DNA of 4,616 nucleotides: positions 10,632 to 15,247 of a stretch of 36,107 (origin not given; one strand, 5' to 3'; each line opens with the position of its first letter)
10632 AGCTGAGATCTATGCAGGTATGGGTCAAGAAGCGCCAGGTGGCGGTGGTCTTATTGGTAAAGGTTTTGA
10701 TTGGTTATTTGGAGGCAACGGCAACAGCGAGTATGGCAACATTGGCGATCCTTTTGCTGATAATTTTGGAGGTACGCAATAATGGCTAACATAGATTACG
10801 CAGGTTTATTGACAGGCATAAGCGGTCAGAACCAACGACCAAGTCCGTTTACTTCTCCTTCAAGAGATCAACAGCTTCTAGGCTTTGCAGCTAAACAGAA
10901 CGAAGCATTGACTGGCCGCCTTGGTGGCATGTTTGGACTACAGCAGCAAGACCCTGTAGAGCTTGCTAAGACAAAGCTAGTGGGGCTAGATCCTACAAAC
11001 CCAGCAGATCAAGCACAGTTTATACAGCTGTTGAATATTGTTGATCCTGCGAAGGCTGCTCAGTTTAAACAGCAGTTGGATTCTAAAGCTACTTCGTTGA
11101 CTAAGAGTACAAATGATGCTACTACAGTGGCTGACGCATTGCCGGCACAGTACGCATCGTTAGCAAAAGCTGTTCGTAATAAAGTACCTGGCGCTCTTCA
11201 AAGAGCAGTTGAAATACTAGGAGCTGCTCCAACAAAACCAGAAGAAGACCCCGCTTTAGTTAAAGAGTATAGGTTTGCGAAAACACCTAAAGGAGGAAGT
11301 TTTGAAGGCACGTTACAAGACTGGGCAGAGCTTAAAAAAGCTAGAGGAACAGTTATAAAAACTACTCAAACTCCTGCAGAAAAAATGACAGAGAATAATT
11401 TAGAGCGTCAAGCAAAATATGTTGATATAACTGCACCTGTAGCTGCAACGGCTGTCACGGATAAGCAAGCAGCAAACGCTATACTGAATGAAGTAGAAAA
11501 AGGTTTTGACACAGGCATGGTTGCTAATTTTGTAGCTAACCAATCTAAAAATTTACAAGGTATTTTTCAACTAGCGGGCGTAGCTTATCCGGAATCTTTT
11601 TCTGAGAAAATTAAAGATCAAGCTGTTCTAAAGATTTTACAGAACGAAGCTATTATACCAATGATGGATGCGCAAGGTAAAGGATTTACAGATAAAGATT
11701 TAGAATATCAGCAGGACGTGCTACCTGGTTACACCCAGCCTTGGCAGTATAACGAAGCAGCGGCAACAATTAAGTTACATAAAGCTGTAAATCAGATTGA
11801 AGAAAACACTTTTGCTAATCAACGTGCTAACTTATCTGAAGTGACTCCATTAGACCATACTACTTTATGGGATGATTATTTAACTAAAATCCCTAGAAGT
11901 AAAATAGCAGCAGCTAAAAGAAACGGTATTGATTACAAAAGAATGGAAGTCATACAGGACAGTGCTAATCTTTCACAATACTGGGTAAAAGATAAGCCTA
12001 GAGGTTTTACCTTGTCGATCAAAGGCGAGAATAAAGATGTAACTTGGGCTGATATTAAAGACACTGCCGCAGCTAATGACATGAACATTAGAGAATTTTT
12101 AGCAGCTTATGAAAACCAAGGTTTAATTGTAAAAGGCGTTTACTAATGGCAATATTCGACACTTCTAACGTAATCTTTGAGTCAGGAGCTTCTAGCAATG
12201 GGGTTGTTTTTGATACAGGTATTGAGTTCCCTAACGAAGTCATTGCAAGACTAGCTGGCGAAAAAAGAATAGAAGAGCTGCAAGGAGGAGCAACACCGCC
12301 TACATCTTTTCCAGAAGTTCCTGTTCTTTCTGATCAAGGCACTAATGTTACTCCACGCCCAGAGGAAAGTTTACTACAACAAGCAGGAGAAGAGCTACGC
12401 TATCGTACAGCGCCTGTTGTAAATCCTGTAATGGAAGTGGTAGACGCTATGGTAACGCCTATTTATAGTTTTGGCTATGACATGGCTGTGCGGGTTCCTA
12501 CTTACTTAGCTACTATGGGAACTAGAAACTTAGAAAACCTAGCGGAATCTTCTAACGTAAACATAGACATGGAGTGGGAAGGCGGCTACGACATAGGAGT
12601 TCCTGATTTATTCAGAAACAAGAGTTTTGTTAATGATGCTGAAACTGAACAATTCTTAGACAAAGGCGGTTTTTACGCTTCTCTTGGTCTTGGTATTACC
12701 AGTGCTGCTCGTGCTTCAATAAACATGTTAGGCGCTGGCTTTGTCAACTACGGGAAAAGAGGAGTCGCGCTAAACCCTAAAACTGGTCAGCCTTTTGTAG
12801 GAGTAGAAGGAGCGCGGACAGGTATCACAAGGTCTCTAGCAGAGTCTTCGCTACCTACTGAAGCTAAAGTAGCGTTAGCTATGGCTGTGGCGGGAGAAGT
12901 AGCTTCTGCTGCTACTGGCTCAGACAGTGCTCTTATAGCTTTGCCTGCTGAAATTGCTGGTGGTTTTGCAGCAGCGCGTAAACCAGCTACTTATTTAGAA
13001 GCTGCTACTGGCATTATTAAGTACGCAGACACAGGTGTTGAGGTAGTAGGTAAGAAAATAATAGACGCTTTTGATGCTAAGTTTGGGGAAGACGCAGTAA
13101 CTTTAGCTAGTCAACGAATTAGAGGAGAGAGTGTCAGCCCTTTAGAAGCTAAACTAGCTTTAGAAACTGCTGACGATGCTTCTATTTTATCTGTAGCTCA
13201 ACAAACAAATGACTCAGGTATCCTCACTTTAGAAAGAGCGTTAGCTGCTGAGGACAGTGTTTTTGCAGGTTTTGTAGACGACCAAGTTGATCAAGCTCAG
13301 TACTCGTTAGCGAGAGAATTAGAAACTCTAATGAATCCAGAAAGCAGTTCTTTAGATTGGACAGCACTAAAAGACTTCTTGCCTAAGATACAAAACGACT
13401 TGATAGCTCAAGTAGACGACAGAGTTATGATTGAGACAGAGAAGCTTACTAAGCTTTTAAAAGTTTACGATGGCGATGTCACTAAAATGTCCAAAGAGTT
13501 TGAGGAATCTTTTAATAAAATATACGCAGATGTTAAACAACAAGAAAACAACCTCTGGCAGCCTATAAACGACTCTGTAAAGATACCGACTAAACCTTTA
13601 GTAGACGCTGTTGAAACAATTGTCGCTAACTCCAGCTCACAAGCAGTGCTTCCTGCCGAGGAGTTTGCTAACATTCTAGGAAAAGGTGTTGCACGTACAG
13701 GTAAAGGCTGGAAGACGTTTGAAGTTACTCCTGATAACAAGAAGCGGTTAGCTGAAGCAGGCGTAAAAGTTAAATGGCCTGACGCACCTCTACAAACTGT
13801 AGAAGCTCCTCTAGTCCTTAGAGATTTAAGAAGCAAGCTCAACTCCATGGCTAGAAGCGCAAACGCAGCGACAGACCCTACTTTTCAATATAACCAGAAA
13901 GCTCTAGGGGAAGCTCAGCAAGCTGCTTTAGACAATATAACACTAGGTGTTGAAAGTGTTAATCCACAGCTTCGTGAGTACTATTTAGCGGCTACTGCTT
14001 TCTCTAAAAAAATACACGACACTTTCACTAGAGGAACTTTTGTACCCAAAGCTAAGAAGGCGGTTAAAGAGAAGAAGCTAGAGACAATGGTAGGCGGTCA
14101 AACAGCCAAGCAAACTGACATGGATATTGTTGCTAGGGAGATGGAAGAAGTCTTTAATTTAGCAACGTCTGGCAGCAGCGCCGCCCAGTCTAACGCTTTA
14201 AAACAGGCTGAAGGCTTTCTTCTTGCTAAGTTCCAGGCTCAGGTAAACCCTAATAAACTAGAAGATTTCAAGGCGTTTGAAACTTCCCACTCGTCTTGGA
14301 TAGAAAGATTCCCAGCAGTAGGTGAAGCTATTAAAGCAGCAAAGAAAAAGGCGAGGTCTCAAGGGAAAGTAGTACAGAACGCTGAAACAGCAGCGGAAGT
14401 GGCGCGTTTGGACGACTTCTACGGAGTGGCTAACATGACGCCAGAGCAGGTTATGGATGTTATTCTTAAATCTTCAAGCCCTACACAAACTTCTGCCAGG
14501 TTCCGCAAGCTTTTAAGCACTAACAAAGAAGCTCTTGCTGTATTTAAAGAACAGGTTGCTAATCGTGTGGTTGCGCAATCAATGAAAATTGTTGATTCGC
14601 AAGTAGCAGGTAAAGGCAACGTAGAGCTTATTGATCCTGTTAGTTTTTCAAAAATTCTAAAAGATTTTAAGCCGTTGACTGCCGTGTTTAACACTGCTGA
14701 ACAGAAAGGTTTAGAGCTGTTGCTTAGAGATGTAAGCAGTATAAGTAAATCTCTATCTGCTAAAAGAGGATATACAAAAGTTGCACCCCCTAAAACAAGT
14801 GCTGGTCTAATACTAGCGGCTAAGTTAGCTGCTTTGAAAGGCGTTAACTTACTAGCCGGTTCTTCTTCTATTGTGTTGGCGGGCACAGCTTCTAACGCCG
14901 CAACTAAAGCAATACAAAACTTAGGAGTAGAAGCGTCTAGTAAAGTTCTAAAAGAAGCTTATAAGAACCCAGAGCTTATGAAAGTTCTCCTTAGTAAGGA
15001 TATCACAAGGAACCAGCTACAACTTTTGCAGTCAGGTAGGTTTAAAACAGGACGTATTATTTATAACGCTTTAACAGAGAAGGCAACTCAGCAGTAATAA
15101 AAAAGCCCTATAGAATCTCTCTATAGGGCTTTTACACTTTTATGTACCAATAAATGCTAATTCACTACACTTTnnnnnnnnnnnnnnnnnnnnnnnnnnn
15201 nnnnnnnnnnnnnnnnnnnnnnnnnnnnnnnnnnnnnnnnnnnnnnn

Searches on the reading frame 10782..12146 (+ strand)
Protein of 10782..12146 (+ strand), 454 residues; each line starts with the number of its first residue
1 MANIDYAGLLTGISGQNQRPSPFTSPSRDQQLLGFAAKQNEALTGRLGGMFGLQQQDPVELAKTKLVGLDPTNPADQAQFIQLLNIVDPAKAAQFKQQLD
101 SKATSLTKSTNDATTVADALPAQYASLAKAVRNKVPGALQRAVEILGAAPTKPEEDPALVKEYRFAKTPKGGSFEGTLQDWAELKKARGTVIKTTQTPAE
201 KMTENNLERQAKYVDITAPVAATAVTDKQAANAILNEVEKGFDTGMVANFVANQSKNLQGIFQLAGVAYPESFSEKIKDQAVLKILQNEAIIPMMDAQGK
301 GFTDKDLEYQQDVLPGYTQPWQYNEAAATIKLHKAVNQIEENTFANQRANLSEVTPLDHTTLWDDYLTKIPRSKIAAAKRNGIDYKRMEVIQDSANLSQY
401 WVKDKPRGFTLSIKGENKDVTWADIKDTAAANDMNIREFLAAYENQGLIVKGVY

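Call 5: search_protein_families(library=phrogs, proteins=[window:10782-12146:+])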
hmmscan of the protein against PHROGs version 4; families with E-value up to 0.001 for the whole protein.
window:10782-12146:+ (454 aa): 0 families

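Call 6: search_protein_families(library=pfam, proteins=[window:10782-12146:+], max_evalue=0.01)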
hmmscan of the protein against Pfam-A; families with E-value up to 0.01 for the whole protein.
window:10782-12146:+ (454 aa): 0 families

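Call 87: search_solved_structures(query=window:10782-12143:+, max_evalue=1)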
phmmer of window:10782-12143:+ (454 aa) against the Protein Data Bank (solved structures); distinct sequences matched with E-value up to 1: 0.

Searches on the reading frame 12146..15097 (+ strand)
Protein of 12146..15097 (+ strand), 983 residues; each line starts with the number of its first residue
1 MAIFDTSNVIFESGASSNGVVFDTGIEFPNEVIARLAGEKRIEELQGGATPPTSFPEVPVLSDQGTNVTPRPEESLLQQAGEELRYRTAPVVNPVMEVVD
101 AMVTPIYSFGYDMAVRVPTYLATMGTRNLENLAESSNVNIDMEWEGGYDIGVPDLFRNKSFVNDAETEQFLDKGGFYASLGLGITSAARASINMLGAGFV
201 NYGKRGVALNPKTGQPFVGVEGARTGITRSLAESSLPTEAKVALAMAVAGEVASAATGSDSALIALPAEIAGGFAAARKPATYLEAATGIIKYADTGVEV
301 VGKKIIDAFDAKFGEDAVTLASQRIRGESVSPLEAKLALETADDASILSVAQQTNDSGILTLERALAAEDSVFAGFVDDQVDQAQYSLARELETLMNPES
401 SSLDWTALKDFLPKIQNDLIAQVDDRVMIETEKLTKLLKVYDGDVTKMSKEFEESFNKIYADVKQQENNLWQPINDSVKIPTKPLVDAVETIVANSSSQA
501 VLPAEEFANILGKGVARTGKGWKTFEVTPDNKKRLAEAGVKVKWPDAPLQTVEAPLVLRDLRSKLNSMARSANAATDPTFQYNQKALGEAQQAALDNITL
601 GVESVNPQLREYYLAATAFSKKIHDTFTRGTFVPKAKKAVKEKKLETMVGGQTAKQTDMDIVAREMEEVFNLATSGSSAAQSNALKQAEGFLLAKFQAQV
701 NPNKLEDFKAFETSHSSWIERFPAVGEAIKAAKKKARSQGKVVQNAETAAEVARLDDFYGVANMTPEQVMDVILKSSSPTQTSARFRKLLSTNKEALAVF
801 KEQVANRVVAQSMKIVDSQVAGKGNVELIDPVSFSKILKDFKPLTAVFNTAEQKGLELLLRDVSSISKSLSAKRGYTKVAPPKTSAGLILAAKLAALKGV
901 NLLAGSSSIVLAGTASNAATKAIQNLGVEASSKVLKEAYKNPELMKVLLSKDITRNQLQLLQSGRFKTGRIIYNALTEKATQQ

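Call 5: search_protein_families(library=phrogs, proteins=[window:12146-15097:+])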
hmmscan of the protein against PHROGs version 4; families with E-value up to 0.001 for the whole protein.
window:12146-15097:+ (983 aa): 0 families

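Call 6: search_protein_families(library=pfam, proteins=[window:12146-15097:+], max_evalue=0.01)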
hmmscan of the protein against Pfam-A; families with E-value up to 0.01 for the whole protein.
window:12146-15097:+ (983 aa): 0 families

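Call 86: search_solved_structures(query=window:12146-15094:+, max_evalue=1)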
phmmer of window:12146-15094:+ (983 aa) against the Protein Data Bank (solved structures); distinct sequences matched with E-value up to 1: 1.
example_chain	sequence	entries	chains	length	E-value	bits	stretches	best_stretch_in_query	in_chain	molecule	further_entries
8uds_D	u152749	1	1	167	0.64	11.5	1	273-341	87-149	Carbon monoxide dehydrogenase subunit G (CoxG) family protein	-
